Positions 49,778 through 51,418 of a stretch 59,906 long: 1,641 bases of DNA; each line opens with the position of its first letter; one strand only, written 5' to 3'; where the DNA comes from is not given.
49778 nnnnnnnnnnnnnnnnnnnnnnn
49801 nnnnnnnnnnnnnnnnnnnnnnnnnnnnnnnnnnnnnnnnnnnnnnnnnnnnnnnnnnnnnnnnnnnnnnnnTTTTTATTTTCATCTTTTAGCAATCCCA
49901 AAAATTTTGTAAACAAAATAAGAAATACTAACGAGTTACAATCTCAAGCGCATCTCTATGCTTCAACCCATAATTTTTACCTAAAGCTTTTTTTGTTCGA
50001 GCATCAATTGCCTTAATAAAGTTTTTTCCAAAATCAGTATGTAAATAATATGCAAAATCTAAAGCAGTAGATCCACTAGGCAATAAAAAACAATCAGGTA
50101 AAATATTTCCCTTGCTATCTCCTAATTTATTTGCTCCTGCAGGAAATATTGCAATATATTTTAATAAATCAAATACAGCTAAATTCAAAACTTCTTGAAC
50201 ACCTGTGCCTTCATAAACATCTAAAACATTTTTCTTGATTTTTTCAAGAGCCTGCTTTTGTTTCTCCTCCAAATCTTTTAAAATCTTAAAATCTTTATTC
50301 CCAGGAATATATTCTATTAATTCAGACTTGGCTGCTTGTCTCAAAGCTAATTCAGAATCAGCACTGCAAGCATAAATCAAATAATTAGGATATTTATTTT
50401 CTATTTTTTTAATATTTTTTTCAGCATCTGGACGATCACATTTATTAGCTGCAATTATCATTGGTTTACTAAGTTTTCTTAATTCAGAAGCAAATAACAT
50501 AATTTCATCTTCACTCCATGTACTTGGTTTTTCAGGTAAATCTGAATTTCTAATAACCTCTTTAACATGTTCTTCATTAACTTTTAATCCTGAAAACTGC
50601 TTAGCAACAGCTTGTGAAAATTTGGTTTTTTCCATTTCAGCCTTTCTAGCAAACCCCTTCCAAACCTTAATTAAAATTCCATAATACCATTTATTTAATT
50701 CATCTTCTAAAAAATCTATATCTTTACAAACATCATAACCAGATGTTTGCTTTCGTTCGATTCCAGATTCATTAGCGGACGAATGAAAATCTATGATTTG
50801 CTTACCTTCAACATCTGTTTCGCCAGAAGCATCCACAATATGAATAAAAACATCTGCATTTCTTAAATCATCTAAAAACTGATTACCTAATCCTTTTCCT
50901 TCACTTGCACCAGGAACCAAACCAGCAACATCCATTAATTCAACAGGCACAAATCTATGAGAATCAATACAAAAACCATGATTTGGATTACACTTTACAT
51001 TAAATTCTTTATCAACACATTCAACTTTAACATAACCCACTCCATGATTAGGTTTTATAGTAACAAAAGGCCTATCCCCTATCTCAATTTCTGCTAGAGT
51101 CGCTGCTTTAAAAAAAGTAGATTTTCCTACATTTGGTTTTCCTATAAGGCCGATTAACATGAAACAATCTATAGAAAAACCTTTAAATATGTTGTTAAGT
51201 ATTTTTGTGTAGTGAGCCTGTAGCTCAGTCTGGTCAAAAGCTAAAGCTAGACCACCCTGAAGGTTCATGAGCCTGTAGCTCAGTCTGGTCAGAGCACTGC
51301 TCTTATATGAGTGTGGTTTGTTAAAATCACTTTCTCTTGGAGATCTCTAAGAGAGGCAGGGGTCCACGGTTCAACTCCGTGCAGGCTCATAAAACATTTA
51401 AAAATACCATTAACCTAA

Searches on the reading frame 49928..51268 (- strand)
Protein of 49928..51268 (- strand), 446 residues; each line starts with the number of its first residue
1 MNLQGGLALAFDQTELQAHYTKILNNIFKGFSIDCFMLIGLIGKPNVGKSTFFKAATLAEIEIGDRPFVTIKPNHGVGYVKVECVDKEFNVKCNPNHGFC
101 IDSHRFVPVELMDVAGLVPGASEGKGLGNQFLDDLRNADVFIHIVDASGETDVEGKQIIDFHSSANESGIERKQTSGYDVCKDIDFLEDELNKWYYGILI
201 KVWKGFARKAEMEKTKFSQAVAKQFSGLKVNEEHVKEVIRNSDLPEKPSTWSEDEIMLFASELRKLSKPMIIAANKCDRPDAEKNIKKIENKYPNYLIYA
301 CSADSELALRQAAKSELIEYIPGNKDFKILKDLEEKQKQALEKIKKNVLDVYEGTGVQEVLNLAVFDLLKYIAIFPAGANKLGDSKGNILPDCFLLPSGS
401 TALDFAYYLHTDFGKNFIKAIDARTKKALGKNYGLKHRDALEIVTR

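Call 34: search_protein_families(library=ncbifam, proteins=[window:49928-51268:-], max_evalue=1e-10)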
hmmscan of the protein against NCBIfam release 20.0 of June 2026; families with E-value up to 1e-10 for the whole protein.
window:49928-51268:- (446 aa): 6 families
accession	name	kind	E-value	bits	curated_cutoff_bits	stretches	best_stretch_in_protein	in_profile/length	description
NF007171.0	PRK09602.1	subfamily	4.4e-164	546.1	387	1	37-445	3-395/397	YchF-related putative GTPase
TIGR00092.1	TIGR00092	equivalog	1.6e-27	96.6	279.2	1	39-420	5-324/368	redox-regulated ATPase YchF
NF008955.0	PRK12297.1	equivalog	4.7e-24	85.1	406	1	39-152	162-252/429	GTPase ObgE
TIGR02729.1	Obg_CgtA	equivalog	1.1e-20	74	280.25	1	39-152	160-250/329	Obg family GTPase CgtA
NF008956.1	PRK12299.1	equivalog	6.4e-20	71.4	300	0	39-80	161-202/327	GTPase ObgE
NF008954.1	PRK12296.1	equivalog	9.4e-17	60.6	377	1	39-160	162-258/470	GTPase ObgE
